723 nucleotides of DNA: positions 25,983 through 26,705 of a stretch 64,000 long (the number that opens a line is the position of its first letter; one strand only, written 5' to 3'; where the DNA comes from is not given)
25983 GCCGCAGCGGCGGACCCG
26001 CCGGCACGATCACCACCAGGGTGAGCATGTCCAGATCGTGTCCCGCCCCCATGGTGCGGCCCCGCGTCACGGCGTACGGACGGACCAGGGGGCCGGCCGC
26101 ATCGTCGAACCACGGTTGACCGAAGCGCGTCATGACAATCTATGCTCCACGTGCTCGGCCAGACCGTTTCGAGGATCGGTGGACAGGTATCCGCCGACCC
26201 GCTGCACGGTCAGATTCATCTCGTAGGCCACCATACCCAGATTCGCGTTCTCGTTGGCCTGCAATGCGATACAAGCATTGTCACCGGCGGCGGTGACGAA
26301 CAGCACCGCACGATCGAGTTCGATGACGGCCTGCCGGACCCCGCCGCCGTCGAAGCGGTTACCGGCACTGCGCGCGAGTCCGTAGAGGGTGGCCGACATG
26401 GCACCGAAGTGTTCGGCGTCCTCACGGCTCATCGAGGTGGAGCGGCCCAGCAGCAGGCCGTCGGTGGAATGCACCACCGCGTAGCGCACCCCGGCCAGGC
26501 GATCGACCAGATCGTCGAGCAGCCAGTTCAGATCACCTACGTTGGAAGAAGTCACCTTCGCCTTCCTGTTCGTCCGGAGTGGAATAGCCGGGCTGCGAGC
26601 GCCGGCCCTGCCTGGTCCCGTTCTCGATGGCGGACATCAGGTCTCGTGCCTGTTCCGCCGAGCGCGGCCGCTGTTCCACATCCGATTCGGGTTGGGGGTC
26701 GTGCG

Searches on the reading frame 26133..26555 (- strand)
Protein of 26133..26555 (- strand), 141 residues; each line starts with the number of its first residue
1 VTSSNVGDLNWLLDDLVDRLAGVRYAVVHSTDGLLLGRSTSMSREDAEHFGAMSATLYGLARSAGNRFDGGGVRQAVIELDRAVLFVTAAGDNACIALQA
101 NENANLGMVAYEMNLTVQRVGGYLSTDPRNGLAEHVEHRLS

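Call 71: find_encoding_contigs(protein=window:26133-26555:-, flank=10000, max_places=1)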
Protein window:26133-26555:- (141 aa): 2 contigs read that carry it; 1 place shown.
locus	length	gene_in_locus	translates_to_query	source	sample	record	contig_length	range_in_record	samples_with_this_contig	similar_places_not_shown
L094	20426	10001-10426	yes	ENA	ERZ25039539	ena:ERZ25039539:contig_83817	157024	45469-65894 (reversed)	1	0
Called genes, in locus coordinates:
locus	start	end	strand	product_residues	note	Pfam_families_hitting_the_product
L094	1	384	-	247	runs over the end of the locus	PF07690:MFS_1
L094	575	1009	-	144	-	PF12802:MarR_2, PF01047:MarR, PF25213:HVO_A0261_N (weak), PF09339:HTH_IclR (weak), PF12840:HTH_20 (weak), PF13463:HTH_27 (weak)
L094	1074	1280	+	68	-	-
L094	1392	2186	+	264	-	PF07721:TPR_4 (faint), PF07719:TPR_2 (faint)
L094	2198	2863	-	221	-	PF13398:Peptidase_M50B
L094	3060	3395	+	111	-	-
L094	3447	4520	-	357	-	PF00171:Aldedh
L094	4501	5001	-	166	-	PF00171:Aldedh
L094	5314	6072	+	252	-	PF03372:Exo_endo_phos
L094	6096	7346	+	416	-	PF07690:MFS_1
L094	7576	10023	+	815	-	PF08376:NIT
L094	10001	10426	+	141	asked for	PF03259:Robl_LC7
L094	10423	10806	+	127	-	PF05331:DUF742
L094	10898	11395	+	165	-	PF03029:ATP_bind_1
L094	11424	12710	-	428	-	PF00702:Hydrolase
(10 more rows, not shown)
